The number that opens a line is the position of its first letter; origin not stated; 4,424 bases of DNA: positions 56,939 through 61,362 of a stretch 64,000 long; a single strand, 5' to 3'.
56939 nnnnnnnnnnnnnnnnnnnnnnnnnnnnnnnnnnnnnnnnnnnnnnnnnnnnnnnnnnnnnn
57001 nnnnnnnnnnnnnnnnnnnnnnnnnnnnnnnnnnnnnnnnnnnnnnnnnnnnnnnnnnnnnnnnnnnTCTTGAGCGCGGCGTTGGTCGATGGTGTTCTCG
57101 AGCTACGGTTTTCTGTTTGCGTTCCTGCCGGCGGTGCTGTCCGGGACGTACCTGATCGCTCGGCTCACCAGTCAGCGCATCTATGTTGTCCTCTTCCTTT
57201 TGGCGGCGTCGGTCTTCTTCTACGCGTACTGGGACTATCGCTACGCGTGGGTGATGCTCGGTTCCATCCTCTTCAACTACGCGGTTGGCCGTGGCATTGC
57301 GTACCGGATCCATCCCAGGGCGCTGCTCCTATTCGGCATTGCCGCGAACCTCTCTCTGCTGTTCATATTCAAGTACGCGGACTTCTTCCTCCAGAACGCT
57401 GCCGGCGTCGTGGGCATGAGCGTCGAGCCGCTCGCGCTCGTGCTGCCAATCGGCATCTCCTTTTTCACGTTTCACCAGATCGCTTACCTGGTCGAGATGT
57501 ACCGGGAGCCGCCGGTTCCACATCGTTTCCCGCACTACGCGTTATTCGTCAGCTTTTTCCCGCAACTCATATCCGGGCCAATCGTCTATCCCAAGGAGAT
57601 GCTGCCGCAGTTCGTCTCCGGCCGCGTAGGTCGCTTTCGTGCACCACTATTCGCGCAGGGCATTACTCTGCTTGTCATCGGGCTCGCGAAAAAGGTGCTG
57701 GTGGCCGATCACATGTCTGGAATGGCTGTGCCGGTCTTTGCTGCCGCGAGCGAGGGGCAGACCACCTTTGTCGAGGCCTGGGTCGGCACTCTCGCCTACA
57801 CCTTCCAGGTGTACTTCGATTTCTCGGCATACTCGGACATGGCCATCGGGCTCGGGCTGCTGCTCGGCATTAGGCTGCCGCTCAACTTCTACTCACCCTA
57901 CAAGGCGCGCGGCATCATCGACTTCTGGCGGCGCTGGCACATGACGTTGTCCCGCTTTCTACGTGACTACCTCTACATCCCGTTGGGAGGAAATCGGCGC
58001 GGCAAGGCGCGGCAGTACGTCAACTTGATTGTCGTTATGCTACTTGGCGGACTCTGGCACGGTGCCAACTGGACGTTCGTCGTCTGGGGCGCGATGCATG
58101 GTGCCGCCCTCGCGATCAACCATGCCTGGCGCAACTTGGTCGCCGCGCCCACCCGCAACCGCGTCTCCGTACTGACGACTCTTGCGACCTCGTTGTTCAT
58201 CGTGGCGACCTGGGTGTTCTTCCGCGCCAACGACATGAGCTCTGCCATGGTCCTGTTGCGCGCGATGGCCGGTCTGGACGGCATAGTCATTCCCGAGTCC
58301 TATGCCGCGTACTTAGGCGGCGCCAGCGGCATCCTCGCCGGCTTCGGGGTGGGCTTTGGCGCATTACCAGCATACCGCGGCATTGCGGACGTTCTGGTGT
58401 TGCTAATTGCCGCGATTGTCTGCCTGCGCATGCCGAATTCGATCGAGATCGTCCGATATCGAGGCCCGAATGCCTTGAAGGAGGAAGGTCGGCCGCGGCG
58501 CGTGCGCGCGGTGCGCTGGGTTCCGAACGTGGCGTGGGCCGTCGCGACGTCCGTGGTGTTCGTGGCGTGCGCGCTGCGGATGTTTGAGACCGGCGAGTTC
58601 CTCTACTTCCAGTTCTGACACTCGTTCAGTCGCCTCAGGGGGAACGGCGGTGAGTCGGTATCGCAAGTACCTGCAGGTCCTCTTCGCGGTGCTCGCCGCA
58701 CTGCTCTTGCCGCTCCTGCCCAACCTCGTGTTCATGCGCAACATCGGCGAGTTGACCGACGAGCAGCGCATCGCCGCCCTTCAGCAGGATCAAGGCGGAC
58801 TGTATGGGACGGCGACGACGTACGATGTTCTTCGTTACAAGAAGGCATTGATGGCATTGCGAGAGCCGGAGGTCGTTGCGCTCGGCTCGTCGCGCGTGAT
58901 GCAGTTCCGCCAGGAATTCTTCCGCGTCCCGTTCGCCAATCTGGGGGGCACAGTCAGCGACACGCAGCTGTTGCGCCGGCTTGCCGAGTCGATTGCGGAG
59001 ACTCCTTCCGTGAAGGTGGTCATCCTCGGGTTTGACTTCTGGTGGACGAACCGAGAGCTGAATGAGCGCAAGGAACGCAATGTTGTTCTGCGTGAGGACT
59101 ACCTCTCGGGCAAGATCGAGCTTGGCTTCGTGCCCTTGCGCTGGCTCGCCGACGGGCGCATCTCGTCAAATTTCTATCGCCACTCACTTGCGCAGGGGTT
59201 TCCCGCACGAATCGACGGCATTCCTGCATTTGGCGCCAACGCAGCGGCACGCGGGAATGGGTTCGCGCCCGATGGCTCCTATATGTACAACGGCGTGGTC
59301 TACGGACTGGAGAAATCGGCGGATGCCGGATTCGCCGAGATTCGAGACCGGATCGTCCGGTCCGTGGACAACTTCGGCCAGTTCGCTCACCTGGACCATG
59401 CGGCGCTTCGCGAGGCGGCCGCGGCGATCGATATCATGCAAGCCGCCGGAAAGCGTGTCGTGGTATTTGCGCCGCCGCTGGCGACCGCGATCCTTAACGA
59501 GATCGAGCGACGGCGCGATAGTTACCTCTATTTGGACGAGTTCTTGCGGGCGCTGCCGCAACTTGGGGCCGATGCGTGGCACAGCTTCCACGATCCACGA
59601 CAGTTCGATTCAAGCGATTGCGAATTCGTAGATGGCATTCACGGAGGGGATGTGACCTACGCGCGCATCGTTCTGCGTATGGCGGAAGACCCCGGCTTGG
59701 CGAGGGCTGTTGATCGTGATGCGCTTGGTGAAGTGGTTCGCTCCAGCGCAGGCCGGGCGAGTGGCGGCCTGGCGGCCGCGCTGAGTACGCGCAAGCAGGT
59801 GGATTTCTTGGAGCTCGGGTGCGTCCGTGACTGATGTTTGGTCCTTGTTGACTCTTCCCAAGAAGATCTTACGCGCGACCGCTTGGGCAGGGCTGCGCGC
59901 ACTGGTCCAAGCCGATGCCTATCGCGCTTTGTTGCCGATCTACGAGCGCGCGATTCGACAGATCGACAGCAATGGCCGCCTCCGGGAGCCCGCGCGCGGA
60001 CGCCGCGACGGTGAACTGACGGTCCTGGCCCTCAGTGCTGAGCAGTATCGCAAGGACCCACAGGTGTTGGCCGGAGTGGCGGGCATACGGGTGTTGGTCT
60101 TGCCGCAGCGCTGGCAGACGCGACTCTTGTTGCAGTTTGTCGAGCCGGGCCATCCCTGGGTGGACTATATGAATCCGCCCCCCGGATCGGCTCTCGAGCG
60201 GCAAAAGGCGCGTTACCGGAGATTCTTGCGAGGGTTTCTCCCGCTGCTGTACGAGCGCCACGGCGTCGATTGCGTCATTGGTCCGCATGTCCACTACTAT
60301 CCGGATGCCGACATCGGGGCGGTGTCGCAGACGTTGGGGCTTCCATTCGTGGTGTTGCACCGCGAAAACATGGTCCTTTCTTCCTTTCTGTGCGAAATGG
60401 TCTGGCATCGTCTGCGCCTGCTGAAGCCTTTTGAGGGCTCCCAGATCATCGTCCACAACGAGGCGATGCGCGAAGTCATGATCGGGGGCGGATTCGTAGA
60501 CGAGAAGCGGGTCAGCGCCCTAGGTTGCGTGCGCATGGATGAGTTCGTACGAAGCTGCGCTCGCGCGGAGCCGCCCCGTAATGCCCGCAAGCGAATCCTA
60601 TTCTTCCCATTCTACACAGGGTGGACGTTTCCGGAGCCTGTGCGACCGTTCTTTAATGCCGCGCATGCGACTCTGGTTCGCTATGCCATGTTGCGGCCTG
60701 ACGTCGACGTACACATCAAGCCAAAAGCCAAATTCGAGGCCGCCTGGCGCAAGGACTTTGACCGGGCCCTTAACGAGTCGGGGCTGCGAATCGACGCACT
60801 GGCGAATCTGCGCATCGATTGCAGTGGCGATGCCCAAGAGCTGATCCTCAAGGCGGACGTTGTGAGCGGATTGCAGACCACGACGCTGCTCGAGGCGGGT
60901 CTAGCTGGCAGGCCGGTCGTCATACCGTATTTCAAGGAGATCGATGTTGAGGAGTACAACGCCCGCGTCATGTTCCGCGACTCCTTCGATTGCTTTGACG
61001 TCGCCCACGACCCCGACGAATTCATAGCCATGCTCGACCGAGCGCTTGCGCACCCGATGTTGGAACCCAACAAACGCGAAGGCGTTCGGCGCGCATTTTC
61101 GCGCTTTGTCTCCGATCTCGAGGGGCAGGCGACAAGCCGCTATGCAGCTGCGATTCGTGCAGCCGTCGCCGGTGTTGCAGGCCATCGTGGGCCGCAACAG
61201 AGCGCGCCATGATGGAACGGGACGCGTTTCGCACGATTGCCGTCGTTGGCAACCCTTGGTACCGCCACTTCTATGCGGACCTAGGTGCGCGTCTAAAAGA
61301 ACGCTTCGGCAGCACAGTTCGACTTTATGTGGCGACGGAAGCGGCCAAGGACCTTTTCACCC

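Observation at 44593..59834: Split Dlt-like acyl/aminoacylation system (DltA/DltC-like and MBOAT/DltD-like) in an alphaproteobacterial capsule locus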

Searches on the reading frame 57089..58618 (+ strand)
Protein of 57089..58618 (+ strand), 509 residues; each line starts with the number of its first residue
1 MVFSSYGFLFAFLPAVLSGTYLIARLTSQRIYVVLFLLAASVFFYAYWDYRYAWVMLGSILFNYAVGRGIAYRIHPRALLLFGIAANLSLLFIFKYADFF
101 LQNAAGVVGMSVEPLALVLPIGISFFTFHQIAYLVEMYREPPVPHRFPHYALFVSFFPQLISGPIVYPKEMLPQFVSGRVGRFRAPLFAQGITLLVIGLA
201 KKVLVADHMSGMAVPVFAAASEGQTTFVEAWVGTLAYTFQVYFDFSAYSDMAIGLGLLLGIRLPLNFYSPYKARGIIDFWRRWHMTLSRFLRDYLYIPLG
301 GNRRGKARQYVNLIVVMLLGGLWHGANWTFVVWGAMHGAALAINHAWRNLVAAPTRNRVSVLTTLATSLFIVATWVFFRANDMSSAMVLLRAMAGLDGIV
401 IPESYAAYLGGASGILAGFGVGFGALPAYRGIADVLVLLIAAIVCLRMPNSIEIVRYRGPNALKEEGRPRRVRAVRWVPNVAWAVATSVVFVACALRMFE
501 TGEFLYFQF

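Call 6: search_protein_families(library=pfam, proteins=[window:57089-58618:+], max_evalue=0.01)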
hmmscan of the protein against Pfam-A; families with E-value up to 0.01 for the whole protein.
window:57089-58618:+ (509 aa): 2 families
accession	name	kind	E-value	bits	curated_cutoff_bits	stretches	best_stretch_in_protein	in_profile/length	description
PF03062.24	MBOAT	-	9.1e-30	104.5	27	1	136-367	70-317/337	MBOAT, membrane-bound O-acyltransferase family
PF13813.11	MBOAT_2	-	7.5e-07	29.8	25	1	264-326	2-66/85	Membrane bound O-acyl transferase family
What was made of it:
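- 57089..58618 (+): PatA/AlgI-type MBOAT (509 aa). It has the catalytic His324 (nt 58058-58060), two extra C-terminal hydrophobic helices (res 423-455 and 477-499), and a fused acyl-shuttle motif FLYFQF (res 504-509, Tyr506, nt 58598-58615). PF03062 9e-30 (call 6).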

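Call 8: search_protein_families(library=ncbifam, proteins=[window:57089-58618:+], max_evalue=0.001)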
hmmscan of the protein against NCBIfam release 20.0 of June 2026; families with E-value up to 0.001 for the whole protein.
window:57089-58618:+ (509 aa): 1 family
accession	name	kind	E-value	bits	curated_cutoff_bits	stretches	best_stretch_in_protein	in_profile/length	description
TIGR04091.1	LTA_dltB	equivalog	5.3e-45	154.3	375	1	4-378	4-371/380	D-alanyl-lipoteichoic acid biosynthesis protein DltB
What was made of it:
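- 57089..58618 (+): The DltB equivalog model scores 154 against a cut-off of 375 (call 8).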

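Call 39: search_solved_structures(query=window:57089-58618:+, max_evalue=0.01, show_alignments=1)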
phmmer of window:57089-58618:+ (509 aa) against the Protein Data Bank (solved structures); distinct sequences matched with E-value up to 0.01: 5.
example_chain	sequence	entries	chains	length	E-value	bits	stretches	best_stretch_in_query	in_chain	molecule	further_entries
8jem_A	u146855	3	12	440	7.9e-31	110.8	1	117-382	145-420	Teichoic acid D-alanyltransferase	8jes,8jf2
6bug_C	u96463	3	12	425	5.6e-29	104.7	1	117-382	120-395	D-alanyl transfer protein DltB | Integral membrane protein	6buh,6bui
7mhy_A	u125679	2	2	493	0.0002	23.7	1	126-355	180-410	Protein-cysteine N-palmitoyltransferase HHAT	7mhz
7q1u_A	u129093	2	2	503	0.00024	23.5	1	137-355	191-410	Protein-cysteine N-palmitoyltransferase HHAT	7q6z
7urf_A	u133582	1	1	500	0.0036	19.6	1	127-355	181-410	Protein-cysteine N-palmitoyltransferase HHAT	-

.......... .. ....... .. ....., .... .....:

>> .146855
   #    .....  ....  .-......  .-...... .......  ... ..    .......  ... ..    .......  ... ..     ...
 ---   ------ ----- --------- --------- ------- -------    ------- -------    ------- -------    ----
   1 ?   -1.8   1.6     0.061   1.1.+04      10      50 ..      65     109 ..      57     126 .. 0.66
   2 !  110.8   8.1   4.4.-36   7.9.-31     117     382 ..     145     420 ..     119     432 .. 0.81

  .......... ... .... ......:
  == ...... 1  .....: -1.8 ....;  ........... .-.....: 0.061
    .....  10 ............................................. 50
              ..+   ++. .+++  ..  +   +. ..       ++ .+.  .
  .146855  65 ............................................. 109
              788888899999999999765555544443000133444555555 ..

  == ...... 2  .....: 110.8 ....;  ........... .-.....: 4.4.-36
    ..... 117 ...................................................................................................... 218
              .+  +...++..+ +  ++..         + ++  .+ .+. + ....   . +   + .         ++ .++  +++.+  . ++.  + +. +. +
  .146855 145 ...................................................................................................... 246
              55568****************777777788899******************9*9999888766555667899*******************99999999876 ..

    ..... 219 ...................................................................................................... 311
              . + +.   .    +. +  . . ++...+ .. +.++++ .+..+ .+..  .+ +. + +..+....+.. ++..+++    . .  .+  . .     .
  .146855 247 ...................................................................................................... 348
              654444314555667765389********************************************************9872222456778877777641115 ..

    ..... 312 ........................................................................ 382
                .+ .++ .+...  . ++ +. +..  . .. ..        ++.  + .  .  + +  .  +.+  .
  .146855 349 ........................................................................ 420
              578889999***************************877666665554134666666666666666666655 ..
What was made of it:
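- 57089..58618 (+): The core at res 117-382 aligns to DltB structures (call 39).
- The MBOAT core aligns to DltB structures at 1e-31 (call 39).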

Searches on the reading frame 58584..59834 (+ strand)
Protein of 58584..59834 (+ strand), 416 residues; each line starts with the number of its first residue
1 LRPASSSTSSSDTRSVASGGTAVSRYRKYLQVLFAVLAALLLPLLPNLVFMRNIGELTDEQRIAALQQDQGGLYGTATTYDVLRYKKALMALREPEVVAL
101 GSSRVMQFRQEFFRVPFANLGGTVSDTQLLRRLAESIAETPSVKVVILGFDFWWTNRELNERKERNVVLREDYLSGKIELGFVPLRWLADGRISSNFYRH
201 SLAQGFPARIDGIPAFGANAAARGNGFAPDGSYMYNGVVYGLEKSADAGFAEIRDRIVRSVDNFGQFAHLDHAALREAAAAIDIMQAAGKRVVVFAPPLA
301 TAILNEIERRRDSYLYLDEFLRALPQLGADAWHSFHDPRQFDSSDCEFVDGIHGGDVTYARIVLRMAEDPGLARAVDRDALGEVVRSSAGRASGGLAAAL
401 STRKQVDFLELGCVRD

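Call 6: search_protein_families(library=pfam, proteins=[window:58584-59834:+], max_evalue=0.01)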
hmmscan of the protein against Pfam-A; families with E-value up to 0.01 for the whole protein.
window:58584-59834:+ (416 aa): 0 families

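Call 8: search_protein_families(library=ncbifam, proteins=[window:58584-59834:+], max_evalue=0.001)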
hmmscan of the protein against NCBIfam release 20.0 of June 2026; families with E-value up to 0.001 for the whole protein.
window:58584-59834:+ (416 aa): 0 families

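Call 40: search_solved_structures(query=window:58584-59834:+, max_evalue=10)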
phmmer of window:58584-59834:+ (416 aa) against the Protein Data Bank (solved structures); distinct sequences matched with E-value up to 10: 1.
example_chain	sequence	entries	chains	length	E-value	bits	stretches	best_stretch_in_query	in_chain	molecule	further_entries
3n4p_A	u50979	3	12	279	0.98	11.9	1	214-244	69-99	Terminase subunit UL89 protein | UL89 HCMV terminase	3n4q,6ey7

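Call 42: find_homologous_proteins(query=window:58584-59831:+, max_evalue=0.001)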
Query window:58584-59831:+ (416 aa): 36 proteins with E <= 0.001 among 8000 candidates.
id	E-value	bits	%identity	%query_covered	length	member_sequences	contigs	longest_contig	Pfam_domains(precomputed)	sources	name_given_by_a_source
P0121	4.8e-258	874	100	95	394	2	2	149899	-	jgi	-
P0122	1.3e-133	464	56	94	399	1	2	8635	-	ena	-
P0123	1.7e-73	266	38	93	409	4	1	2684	-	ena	-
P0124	1.5e-67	247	39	94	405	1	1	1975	-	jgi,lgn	-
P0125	7.6e-65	238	38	94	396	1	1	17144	-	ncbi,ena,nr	ncbi:MAG: hypothetical protein JJ899_02895 [Alphaproteobacteria bacterium]|nr:hypothetical protein [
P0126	1.5e-64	237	36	94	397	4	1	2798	-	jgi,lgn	jgi:hypothetical protein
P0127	2.2e-64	236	36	89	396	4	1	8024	-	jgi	jgi:hypothetical protein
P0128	6.1e-63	232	35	94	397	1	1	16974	-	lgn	-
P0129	1.1e-62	231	36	93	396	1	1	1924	-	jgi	jgi:hypothetical protein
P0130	5.4e-57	212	33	92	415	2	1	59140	-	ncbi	-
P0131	2.5e-55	207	34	94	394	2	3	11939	-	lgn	-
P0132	6.8e-55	205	34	94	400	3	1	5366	-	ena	-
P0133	8.8e-55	205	36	94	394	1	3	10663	-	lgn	-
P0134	1.1e-54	204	34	89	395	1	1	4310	-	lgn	-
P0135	1.1e-54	204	36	92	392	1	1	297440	-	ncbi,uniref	ncbi:hypothetical protein V5T82_08750 [Magnetovibrio sp. PR-2]|uniref:hypothetical protein n=1 Tax=M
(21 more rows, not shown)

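Call 45: find_encoding_contigs(protein=P0135, flank=10000, max_places=1)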
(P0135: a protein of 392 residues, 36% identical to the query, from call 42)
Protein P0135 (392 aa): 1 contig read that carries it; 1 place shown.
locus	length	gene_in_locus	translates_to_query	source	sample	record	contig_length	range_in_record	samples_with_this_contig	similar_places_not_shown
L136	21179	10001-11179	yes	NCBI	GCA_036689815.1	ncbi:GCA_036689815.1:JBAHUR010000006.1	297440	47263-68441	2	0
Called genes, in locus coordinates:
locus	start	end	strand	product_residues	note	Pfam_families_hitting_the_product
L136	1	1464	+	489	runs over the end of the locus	PF02310:B12-binding, PF04055:Radical_SAM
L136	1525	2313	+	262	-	PF13641:Glyco_tranf_2_3, PF00535:Glycos_transf_2, PF10111:Glyco_tranf_2_2 (weak)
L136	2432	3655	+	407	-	PF08421:Methyltransf_13, PF13489:Methyltransf_23, PF08242:Methyltransf_12 (weak), PF08484:Methyltransf_14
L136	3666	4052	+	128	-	PF07883:Cupin_2 (faint)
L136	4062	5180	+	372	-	PF01041:DegT_DnrJ_EryC1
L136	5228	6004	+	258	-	PF01209:Ubie_methyltran (weak), PF03848:TehB (weak), PF13489:Methyltransf_23, PF13847:Methyltransf_31, PF08241:Methyltransf_11, PF08242:Methyltransf_12, PF13649:Methyltransf_25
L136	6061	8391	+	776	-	PF09586:YfhO (faint)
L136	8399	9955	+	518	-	PF03062:MBOAT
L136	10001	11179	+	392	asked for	-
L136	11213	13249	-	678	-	PF02310:B12-binding, PF04055:Radical_SAM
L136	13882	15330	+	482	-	PF13472:Lipase_GDSL_2 (faint)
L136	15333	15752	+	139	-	-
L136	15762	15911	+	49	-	PF19451:DUF5989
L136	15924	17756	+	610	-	PF02543:Carbam_trans_N, PF16861:Carbam_trans_C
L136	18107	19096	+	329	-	PF00106:adh_short (weak), PF01073:3Beta_HSD, PF01370:Epimerase, PF02719:Polysacc_synt_2, PF04321:RmlD_sub_bind, PF05368:NmrA (weak), PF07993:NAD_binding_4 (weak), PF16363:GDP_Man_Dehyd, +1 more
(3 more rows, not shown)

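Call 46: find_encoding_contigs(protein=P0130, flank=10000, max_places=1)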
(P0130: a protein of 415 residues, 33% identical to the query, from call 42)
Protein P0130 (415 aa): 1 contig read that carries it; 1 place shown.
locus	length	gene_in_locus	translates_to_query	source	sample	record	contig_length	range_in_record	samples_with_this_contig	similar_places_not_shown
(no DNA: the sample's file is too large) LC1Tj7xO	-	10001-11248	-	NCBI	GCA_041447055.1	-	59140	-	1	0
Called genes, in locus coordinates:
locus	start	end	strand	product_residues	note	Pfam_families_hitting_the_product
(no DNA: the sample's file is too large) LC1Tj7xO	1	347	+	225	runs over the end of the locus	PF01583:APS_kinase, PF13671:AAA_33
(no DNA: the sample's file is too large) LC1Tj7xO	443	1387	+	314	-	PF03102:NeuB, PF08666:SAF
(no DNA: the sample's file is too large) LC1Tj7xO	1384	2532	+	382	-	PF02350:Epimerase_2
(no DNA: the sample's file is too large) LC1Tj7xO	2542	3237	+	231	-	PF02348:CTP_transf_3, PF12804:NTP_transf_3 (weak)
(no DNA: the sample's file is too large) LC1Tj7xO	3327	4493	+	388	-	PF01370:Epimerase, PF16363:GDP_Man_Dehyd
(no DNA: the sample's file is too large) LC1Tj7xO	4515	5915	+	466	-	-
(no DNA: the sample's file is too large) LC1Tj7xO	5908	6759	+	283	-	PF13469:Sulfotransfer_3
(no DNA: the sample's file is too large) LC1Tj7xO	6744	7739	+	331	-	PF01522:Polysacc_deac_1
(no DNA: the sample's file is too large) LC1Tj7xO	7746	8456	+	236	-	PF13489:Methyltransf_23, PF08241:Methyltransf_11, PF08242:Methyltransf_12, PF13649:Methyltransf_25, PF13847:Methyltransf_31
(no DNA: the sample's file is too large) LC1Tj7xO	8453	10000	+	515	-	PF03062:MBOAT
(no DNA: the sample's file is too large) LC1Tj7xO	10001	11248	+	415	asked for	-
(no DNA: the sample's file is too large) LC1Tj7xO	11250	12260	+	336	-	PF00106:adh_short (faint), PF01073:3Beta_HSD, PF01370:Epimerase, PF07993:NAD_binding_4 (faint), PF13460:NAD_binding_10, PF16363:GDP_Man_Dehyd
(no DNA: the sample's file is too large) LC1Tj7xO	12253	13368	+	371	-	PF13439:Glyco_transf_4 (faint), PF13524:Glyco_trans_1_2, PF13692:Glyco_trans_1_4, PF00534:Glycos_transf_1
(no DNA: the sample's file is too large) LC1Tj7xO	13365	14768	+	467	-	-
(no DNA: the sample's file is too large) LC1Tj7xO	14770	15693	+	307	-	PF00881:Nitroreductase, PF14512:TM1586_NiRdase (faint), PF00881:Nitroreductase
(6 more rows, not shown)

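Call 52: predict_structure(alignment_id=A2)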
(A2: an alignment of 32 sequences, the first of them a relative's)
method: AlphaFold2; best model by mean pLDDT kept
length: 394 residues; sequences in the alignment: 32
mean_pLDDT: 92.8   pTM: 0.91
mean pLDDT of the five models: 92.8, 92.4, 92.3, 92.0, 91.6
residues with pLDDT >= 90: 336; 70-90: 44; 50-70: 8; < 50: 6
segments of 3 or more residues with pLDDT < 50: 146-151
pLDDT, mean of each block of 10 residues (from residue 1): 87 91 93 94 97 89 96 98 97 98 94 98 98 90 57 67 93 95 92 96 97 95 96 94 88 97 98 98 95 93 97 97 97 98 96 97 95 81 94 77
secondary structure, 60 per line:
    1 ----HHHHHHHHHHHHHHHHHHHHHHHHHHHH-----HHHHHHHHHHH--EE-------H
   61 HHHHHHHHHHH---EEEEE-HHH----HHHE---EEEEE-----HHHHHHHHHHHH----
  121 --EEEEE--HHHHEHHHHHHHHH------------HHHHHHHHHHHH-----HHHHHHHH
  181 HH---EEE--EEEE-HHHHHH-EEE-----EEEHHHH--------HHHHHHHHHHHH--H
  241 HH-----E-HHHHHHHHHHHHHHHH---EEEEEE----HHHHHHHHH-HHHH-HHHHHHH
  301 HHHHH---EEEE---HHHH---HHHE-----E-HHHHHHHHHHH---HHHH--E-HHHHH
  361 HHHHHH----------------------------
elements in order: H5-32 H38-48 H60-71 E75-79 E95-99 H105-116 E123-127 H130-133 H135-143 H156-167 H173-182 E186-188 E191-194 H196-201 E203-205 E211-213 H214-217 H226-237 H250-265 E269-274 H279-287 H289-292 H294-305 E309-312 H316-319 H334-344 H348-351 H356-366

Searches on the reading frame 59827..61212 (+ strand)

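Call 6: search_protein_families(library=pfam, proteins=[window:59827-61212:+], max_evalue=0.01)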
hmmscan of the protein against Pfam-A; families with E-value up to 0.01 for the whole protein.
window:59827-61212:+ (461 aa): 0 families

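Call 8: search_protein_families(library=ncbifam, proteins=[window:59827-61212:+], max_evalue=0.001)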
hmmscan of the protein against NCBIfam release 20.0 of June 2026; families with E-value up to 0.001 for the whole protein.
window:59827-61212:+ (461 aa): 2 families
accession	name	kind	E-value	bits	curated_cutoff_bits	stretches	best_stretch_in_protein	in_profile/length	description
TIGR04396.2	surf_polysacc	subfamily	1.1e-05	24.8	125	1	324-446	245-362/427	surface carbohydrate biosynthesis protein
NF046086.1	BFO_1060_trans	domain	0.00065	18.9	200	0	327-445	248-362/365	BFO_1060 family glycosyltransferase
